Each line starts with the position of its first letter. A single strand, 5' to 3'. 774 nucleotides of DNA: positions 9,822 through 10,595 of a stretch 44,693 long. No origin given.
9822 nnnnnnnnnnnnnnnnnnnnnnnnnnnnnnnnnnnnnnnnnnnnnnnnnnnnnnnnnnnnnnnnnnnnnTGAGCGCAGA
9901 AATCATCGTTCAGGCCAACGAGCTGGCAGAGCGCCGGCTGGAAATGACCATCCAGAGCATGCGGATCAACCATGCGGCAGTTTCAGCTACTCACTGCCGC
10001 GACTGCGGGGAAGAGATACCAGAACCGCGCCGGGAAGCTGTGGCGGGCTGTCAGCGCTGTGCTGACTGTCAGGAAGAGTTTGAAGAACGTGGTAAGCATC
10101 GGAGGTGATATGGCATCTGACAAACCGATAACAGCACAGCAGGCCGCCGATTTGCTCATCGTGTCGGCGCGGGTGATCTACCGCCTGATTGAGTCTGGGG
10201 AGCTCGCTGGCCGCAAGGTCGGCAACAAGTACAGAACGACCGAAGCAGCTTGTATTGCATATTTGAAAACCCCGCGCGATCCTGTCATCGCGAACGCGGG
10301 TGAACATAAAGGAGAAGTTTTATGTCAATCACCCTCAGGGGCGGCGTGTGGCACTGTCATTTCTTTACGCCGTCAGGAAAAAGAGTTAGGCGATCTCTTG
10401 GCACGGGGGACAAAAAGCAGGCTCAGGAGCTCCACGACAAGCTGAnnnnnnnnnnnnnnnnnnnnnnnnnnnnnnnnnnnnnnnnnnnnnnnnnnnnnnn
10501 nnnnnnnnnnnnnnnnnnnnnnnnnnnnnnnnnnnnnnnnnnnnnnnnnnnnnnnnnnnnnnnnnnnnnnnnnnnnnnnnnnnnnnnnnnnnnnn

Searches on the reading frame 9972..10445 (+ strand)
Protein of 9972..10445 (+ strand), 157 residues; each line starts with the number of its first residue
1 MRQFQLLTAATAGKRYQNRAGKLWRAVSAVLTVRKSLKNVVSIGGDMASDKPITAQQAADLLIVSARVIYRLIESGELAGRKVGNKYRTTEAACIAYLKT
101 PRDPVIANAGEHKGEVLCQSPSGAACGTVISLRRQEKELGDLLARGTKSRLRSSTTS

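Call 64: search_protein_families(library=pfam, proteins=[window:9972-10445:+], max_evalue=0.01)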
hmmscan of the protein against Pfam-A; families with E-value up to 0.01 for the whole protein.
window:9972-10445:+ (157 aa): 1 family
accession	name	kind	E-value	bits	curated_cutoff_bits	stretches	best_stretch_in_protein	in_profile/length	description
PF12728.13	HTH_17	-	5.5e-08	33.4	27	1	54-93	3-42/51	Helix-turn-helix domain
